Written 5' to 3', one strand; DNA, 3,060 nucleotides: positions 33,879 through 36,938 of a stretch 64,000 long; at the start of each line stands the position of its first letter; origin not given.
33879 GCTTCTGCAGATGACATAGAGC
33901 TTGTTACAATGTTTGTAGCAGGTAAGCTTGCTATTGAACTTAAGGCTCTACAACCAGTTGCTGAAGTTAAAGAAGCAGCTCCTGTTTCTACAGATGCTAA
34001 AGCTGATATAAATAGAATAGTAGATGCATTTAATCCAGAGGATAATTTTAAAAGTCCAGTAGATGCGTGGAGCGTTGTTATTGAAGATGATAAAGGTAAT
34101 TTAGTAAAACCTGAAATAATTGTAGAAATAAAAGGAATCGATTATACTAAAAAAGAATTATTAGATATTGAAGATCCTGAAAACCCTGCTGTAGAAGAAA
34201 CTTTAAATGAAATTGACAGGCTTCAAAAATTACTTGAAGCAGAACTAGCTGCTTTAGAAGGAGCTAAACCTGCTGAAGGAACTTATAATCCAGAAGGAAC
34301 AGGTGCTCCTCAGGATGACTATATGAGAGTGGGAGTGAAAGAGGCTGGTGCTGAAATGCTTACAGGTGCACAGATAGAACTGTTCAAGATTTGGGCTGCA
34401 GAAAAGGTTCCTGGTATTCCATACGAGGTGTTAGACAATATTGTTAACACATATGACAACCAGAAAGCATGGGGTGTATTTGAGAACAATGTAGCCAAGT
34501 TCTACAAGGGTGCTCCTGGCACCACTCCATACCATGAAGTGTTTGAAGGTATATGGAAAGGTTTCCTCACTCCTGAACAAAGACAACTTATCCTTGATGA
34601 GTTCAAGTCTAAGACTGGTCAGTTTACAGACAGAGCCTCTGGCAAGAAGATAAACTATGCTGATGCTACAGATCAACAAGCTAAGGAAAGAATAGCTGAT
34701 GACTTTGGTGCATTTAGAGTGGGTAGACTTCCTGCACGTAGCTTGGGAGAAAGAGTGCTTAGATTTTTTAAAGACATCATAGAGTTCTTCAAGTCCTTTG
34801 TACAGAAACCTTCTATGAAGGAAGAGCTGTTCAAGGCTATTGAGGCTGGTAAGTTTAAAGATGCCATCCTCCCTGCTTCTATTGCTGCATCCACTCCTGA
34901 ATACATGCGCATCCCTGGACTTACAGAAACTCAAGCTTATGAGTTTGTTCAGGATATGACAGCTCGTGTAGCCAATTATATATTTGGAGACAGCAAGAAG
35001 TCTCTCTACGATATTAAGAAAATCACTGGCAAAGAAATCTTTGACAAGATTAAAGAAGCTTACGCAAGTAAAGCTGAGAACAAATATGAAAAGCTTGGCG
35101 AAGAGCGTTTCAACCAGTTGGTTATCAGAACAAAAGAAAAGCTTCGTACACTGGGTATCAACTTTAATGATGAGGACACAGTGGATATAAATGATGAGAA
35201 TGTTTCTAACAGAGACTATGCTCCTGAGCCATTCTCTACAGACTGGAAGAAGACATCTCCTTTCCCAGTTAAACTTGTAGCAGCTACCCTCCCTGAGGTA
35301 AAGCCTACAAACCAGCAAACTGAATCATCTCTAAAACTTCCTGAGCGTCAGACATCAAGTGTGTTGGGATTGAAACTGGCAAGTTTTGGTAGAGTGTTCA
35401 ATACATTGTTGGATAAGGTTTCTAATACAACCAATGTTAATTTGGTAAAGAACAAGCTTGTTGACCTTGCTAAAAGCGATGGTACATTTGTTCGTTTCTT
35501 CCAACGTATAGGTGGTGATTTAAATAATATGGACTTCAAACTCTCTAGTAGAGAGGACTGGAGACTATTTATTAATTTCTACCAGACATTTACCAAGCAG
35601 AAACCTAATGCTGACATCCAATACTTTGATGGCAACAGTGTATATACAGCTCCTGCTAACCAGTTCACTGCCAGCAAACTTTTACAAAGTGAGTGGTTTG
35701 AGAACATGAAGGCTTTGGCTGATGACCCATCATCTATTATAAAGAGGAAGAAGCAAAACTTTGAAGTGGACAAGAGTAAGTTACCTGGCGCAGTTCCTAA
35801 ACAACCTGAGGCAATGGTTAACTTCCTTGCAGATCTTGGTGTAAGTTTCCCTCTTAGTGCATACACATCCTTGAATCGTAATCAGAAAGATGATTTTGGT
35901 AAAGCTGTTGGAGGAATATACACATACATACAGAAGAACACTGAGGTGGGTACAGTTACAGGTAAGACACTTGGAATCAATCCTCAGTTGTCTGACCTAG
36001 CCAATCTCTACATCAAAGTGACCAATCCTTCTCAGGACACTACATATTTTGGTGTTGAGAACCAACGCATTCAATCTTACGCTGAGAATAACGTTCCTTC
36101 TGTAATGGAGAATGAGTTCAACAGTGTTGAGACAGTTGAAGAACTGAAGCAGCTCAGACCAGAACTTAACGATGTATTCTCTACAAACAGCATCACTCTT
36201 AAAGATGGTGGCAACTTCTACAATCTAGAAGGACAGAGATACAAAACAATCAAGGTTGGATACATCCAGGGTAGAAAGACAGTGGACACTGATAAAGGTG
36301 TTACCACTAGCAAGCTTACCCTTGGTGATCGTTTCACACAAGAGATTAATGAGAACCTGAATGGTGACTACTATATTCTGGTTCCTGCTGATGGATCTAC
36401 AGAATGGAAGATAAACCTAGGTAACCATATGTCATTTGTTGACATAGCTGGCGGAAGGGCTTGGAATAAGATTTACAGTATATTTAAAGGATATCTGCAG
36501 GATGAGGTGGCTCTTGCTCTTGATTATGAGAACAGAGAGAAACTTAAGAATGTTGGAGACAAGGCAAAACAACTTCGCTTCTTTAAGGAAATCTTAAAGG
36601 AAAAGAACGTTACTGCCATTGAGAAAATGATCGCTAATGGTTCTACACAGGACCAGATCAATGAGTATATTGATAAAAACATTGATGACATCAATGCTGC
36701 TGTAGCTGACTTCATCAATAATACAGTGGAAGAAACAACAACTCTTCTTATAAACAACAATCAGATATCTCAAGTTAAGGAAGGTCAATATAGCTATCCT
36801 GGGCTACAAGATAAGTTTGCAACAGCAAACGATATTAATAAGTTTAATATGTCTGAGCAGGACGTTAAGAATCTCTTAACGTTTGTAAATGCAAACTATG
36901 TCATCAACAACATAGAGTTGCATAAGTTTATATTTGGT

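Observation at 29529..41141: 3870-aa virion protein carries a universally conserved RNA-polymerase catalytic loop (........)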

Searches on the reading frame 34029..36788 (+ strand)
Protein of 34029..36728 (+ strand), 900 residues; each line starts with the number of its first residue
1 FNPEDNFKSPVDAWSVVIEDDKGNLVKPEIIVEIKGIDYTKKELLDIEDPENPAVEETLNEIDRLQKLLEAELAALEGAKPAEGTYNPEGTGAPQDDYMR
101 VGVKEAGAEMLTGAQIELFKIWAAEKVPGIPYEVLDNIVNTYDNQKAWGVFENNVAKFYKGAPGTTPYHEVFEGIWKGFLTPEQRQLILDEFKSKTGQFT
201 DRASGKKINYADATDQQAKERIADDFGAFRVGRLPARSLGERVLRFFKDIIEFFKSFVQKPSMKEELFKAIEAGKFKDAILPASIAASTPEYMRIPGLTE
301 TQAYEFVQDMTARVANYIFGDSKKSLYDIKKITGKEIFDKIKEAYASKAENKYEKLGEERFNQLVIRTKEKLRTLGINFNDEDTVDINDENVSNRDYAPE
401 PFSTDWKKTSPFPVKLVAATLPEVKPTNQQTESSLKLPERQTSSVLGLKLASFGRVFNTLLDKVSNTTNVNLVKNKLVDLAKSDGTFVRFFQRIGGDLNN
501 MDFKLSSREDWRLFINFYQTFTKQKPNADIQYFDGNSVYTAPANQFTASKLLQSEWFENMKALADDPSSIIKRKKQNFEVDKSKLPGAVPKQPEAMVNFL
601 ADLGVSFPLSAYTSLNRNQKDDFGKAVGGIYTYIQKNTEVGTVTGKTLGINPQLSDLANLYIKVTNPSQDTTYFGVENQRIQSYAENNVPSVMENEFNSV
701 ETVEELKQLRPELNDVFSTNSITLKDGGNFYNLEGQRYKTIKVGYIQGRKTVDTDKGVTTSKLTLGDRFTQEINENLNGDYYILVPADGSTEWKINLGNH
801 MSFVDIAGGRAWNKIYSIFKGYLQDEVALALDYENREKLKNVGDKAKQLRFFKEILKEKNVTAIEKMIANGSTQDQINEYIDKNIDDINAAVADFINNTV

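Call 28: search_protein_families(library=pfam, proteins=[window:34029-36728:+], max_evalue=1)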
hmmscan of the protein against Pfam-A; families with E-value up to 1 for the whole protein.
window:34029-36728:+ (900 aa): 1 family
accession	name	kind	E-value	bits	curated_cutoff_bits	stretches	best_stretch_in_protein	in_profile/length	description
PF05184.20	SapB_1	-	0.014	15.9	25.2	1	861-883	10-32/38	Saposin-like type B, region 1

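Call 62: find_homologous_proteins(query=window:34206-36788:+, max_evalue=0.00001)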
Query window:34206-36788:+ (861 aa): 13 proteins with E <= 0.00001 among 8000 candidates.
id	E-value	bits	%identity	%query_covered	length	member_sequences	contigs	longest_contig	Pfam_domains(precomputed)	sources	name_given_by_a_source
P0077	7.4e-208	711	44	94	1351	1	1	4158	-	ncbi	-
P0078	7.9e-182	625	49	72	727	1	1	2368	-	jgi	jgi:hypothetical protein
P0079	4.9e-180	619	56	61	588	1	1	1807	-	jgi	jgi:hypothetical protein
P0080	1.3e-177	611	44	77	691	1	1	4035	-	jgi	-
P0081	3.8e-168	579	52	62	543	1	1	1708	-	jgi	jgi:hypothetical protein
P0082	4.5e-145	503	47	65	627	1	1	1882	-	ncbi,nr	ncbi:MAG TPA: hypothetical protein PLR64_03555, partial [Candidatus Dojkabacteria bacterium]|nr:hypo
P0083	5.2e-139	483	47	59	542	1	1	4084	-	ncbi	-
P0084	2.2e-137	478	51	52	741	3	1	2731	-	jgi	-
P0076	1.5e-125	439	46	53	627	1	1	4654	-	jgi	-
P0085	2.7e-114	401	45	51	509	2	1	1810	-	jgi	jgi:hypothetical protein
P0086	7.6e-105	370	53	41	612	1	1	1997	-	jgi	jgi:hypothetical protein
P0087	1.0e-93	333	57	34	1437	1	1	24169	-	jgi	jgi:hypothetical protein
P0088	6.1e-68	248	58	23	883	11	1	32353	-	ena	-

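Call 78: predict_structure(alignment_id=A3)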
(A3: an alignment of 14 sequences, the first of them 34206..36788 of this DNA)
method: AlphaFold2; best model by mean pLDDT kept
length: 861 residues; sequences in the alignment: 14
mean_pLDDT: 52.3   pTM: 0.27
mean pLDDT of the five models: 52.3, 51.8, 51.2, 50.0, 46.4
residues with pLDDT >= 90: 6; 70-90: 211; 50-70: 166; < 50: 478
segments of 3 or more residues with pLDDT < 50: 19-60, 64-112, 196-234, 261-271, 315-317, 328-488, 584-596, 608-636, 657-666, 681-748, 755-757, 759-793, 852-861
pLDDT, mean of each block of 10 residues (from residue 1): 78 66 32 28 31 43 46 40 32 26 34 59 83 88 78 88 77 70 80 48 36 32 31 52 67 65 37 71 79 78 80 57 53 27 28 32 29 32 32 42 37 33 35 40 40 36 37 39 48 63 81 76 81 87 81 80 80 75 44 48 54 30 25 47 69 49 47 63 36 38 37 37 41 41 44 49 40 37 42 60 69 63 76 68 61 43 31
secondary structure, 60 per line:
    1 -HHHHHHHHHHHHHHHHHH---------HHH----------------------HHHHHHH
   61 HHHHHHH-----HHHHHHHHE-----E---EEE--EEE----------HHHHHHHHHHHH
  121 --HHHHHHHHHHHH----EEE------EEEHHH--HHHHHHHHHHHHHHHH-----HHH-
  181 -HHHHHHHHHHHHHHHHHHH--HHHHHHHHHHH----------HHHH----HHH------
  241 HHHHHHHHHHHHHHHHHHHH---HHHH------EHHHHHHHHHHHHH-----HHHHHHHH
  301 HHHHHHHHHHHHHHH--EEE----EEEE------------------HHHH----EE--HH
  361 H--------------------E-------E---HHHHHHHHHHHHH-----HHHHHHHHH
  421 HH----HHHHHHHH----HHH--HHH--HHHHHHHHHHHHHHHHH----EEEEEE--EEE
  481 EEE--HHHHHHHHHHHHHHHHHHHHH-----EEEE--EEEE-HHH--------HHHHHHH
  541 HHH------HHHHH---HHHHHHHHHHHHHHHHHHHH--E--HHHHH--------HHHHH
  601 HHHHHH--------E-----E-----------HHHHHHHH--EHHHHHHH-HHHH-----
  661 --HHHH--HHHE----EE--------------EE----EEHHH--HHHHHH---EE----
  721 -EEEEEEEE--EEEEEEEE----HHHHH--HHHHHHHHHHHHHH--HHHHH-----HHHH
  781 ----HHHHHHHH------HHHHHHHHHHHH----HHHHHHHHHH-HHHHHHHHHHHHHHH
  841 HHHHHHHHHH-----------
elements in order (helices of 4 or more, strands of 3 or more residues): H2-19 H54-67 H73-80 E91-93 E96-98 H109-120 H123-134 E139-141 E148-150 H156-171 H182-200 H203-213 H224-227 H241-260 H264-267 H275-287 H293-315 E318-320 E325-328 H347-350 H394-406 H412-422 H427-434 H449-465 E470-475 E478-483 H486-506 E512-515 E518-521 H534-543 H550-554 H558-577 H583-587 H596-606 H633-640 H644-650 H652-655 H663-666 H706-711 E722-729 E732-739 H744-748 H751-764 H767-771 H777-780 H785-792 H799-810 H815-824 H826-850

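Call 82: fold_search(model_id=the predicted structure, library=pdb)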
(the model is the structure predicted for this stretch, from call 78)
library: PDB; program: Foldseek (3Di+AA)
matches with E <= 10: 52; with E <= 0.001: 0
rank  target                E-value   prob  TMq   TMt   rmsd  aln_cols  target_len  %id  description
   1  8ptk_e                1.8e+00  0.02  0.06  0.02  44.5       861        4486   11  Composite structure of Dynein-Dynactin-JIP3-LIS1 (released 2024-03-27)
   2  7plo_S                2.0e+00  0.02  0.07  0.08  29.4       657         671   11  H. sapiens replisome-CUL2/LRR1 complex (released 2021-11-10)
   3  8ro2_I                3.1e+00  0.02  0.06  0.07  24.8       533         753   10  Integrative Structure of the human intron lariat Spliceosome (ILS'') (released 2024-09-18)
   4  9dvi_B                3.4e+00  0.06  0.06  0.16  18.0       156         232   15  Hetero-hexameric Hsp70-Hsp40-DafA complex (released 2025-10-22)
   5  5gx8_A                3.4e+00  0.02  0.05  0.08  24.6       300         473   10  Crystal structure of solute-binding protein related to glycosaminoglycans (released 2017-07-19)
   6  8bwy_B                3.4e+00  0.02  0.07  0.02  39.2       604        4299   11  In situ outer dynein arm from Chlamydomonas reinhardtii in a pre-power stroke state (released 2023-05-10)
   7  9gm7_C                3.6e+00  0.01  0.05  0.07  41.4       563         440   11  MukBEF in a nucleotide-bound state with open neck gate (monomer) (released 2025-03-26)
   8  2zxi_B                3.9e+00  0.02  0.05  0.06  21.8       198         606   10  Structure of Aquifex aeolicus GidA in the form II crystal (released 2009-05-19)
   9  4h4m_A                3.9e+00  0.01  0.06  0.08  23.2       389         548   10  Crystal Structure of HIV-1 Reverse Transcriptase in Complex with (E)-3-(3-chloro-5-(4-chloro-2-(2-(2,4-dioxo-3,4- dihy (released 2012-12-05)
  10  8j07_n0               3.9e+00  0.01  0.06  0.02  47.4       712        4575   12  96nm repeat of human respiratory doublet microtubule and associated axonemal complexes (released 2023-07-26)
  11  3fnr                  4.1e+00  0.02  0.06  0.10  22.8       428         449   14  CRYSTAL STRUCTURE OF PUTATIVE ARGINYL T-RNA SYNTHETASE FROM Campylobacter jejuni; (released 2009-01-27)
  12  2zxi_D                4.1e+00  0.02  0.04  0.06  21.9       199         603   10  Structure of Aquifex aeolicus GidA in the form II crystal (released 2009-05-19)
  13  8ffz_B                4.6e+00  0.01  0.05  0.05  40.0       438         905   13  TFIIIA-TFIIIC-Brf1-TBP complex bound to 5S rRNA gene (released 2023-06-21)
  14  9vub_A                4.8e+00  0.06  0.06  0.13  18.9       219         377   13  channel C complex with 3 (released 2026-03-11)
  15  9v6e_D                4.8e+00  0.01  0.07  0.12  23.8       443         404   11  Cryo-EM structure of human full length KICSTOR complex (state 1) (released 2025-11-12)
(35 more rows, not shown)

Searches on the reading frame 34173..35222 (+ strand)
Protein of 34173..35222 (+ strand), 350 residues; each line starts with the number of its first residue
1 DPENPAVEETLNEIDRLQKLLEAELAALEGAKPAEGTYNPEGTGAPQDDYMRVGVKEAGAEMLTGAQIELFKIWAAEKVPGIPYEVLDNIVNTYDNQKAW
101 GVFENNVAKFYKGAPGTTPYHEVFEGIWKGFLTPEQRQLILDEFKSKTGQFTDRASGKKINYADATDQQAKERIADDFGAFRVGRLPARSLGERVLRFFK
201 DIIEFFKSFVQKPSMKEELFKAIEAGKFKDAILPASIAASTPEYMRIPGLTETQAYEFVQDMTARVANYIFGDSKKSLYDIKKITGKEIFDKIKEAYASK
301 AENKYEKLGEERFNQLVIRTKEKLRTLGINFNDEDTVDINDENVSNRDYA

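Call 49: search_solved_structures(query=A2, max_evalue=10, show_alignments=2)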
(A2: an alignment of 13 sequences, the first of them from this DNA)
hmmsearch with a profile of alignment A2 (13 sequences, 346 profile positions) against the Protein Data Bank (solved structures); distinct sequences matched with E-value up to 10: 2.
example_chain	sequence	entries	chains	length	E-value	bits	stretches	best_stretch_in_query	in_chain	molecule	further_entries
8t9t_A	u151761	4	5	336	0.31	13.7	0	124-154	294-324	Isethionate-binding periplasmic protein DctP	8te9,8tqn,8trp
9r1o_A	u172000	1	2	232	0.74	12.5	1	188-222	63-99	sc-apCC-6-DPH-NR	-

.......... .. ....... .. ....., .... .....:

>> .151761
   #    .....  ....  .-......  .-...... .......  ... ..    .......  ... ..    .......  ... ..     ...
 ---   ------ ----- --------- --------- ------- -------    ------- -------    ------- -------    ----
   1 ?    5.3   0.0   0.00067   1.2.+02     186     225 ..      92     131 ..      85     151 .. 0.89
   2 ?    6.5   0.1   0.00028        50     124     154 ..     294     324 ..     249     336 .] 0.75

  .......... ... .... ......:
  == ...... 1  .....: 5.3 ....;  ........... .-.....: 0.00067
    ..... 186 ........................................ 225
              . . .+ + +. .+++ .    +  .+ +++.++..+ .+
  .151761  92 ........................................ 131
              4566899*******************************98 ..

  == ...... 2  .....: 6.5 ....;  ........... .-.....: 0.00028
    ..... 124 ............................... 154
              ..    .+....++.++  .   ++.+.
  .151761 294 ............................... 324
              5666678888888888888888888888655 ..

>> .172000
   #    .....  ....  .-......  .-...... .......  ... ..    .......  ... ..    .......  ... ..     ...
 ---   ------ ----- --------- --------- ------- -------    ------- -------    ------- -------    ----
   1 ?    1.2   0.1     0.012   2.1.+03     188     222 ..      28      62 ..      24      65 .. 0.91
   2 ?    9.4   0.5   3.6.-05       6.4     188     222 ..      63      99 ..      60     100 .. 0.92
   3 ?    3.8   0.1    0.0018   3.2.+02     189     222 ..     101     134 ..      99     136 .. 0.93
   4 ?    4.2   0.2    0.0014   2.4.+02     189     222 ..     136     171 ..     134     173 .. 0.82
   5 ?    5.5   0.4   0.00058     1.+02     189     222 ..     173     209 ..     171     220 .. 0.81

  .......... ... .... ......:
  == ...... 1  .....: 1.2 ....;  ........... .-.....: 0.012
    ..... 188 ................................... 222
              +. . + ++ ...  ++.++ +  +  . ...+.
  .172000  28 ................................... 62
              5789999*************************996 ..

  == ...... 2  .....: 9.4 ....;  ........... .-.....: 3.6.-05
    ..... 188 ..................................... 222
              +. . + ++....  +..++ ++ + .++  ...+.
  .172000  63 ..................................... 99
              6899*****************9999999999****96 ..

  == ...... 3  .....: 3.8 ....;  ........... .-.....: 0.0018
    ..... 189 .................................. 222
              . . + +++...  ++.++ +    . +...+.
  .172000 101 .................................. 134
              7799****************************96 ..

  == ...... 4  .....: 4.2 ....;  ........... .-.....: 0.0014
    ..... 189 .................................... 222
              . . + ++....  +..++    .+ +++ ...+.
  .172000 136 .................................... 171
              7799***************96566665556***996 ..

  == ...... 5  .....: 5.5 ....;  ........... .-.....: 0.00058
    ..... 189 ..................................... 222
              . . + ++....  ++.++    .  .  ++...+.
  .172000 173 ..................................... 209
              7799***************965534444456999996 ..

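Call 50: search_protein_families(library=pfam, alignment_id=A2, max_evalue=1)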
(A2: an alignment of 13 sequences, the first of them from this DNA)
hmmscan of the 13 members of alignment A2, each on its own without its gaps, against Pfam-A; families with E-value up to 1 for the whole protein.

A. member 1, seq(350 aa): 1 family
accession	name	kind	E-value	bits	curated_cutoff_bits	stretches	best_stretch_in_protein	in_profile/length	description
PF00317.26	Ribonuc_red_lgN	-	0.067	13.7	28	1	255-295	23-52/77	Ribonucleotide reductase, all-alpha domain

B. families by the number of members that match (of 13 scanned): 23 families
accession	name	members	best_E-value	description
PF22181.1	TarS_linker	1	0.00052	Glycosyl transferase TarS linker domain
PF07442.16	Ponericin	1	0.0012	Ponericin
PF16753.10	Tipalpha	1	0.0038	TNF-alpha-Inducing protein of Helicobacter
PF09797.15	NatB_MDM20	1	0.0061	N-acetyltransferase B complex (NatB) non catalytic subunit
PF25251.1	DUF7853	1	0.0068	Family of unknown function (DUF7853)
PF03418.19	Peptidase_A25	1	0.015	Germination protease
PF01116.26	F_bP_aldolase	1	0.019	Fructose-bisphosphate aldolase class-II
PF08479.16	POTRA_2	1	0.037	POTRA domain, ShlB-type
PF05049.19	IIGP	1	0.051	Interferon-inducible GTPase (IIGP)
PF06253.16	MTTB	1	0.053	Trimethylamine methyltransferase (MTTB)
PF23768.1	DUF7167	1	0.064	Domain of unknown function (DUF7167)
PF08974.15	DUF1877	1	0.065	Domain of unknown function (DUF1877)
PF00317.26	Ribonuc_red_lgN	1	0.067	Ribonucleotide reductase, all-alpha domain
PF25805.1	IQUB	1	0.068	IQUB-like domain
PF17241.8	Retrotran_gag_4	1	0.071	Ty5 Gag N-terminal region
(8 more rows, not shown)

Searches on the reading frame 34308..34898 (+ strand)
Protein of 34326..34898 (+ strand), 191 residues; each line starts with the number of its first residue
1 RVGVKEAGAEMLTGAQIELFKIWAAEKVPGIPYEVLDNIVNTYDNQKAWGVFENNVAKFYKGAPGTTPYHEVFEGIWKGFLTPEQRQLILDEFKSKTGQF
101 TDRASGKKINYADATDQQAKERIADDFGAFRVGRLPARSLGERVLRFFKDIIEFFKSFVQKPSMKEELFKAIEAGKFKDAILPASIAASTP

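Call 86: search_protein_representatives(protein=window:34326-34898:+)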
Query: 191 residues. Proteins with E-value up to 0.001 (for the whole library): 795; up to 1e-10: 369; up to 1e-30: 81. The best 150 are listed.
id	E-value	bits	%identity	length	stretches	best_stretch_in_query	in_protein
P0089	2.2e-73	262.6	70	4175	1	1-179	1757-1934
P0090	3.6e-71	255.4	63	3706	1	9-185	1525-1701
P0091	7.5e-70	251.1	62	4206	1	1-186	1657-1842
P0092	3.4e-69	248.9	63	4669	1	9-188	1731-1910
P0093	4.7e-68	245.2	61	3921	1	3-187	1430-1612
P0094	4.9e-68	245.1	63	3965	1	8-184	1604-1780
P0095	5.2e-68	245.1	63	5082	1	5-182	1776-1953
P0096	7.6e-68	244.5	63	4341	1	7-186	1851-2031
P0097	1.0e-67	244.1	59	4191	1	5-190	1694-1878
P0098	1.5e-67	243.5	64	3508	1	12-182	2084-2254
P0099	2.3e-67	243.0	61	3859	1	9-184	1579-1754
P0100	4.5e-67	242.0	63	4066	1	8-182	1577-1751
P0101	1.0e-66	240.8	60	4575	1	7-191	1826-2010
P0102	3.3e-66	239.2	64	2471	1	10-179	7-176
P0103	7.4e-66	238.1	60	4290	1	7-185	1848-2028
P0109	2.9e-63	229.6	60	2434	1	11-182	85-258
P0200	3.0e-24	102.4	34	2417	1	20-179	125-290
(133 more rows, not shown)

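Call 90: search_solved_structures(query=A4, max_evalue=10, show_alignments=3)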
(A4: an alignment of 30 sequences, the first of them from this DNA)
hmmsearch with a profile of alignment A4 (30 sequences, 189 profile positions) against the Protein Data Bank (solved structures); distinct sequences matched with E-value up to 10: 5.
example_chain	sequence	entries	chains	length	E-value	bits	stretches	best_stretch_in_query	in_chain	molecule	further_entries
9r1o_A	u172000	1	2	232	4e-06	30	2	145-179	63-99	sc-apCC-6-DPH-NR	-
8f2r_H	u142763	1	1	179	0.2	14.7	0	146-180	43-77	COMM domain-containing protein 8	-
8f2u_H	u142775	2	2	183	0.21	14.6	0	146-180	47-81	COMM domain-containing protein 8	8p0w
9kbq_A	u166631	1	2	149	0.68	12.9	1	119-185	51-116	Lysozyme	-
8qad_A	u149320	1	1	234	1.1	12.3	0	146-179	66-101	sc-apCC-6-LLIA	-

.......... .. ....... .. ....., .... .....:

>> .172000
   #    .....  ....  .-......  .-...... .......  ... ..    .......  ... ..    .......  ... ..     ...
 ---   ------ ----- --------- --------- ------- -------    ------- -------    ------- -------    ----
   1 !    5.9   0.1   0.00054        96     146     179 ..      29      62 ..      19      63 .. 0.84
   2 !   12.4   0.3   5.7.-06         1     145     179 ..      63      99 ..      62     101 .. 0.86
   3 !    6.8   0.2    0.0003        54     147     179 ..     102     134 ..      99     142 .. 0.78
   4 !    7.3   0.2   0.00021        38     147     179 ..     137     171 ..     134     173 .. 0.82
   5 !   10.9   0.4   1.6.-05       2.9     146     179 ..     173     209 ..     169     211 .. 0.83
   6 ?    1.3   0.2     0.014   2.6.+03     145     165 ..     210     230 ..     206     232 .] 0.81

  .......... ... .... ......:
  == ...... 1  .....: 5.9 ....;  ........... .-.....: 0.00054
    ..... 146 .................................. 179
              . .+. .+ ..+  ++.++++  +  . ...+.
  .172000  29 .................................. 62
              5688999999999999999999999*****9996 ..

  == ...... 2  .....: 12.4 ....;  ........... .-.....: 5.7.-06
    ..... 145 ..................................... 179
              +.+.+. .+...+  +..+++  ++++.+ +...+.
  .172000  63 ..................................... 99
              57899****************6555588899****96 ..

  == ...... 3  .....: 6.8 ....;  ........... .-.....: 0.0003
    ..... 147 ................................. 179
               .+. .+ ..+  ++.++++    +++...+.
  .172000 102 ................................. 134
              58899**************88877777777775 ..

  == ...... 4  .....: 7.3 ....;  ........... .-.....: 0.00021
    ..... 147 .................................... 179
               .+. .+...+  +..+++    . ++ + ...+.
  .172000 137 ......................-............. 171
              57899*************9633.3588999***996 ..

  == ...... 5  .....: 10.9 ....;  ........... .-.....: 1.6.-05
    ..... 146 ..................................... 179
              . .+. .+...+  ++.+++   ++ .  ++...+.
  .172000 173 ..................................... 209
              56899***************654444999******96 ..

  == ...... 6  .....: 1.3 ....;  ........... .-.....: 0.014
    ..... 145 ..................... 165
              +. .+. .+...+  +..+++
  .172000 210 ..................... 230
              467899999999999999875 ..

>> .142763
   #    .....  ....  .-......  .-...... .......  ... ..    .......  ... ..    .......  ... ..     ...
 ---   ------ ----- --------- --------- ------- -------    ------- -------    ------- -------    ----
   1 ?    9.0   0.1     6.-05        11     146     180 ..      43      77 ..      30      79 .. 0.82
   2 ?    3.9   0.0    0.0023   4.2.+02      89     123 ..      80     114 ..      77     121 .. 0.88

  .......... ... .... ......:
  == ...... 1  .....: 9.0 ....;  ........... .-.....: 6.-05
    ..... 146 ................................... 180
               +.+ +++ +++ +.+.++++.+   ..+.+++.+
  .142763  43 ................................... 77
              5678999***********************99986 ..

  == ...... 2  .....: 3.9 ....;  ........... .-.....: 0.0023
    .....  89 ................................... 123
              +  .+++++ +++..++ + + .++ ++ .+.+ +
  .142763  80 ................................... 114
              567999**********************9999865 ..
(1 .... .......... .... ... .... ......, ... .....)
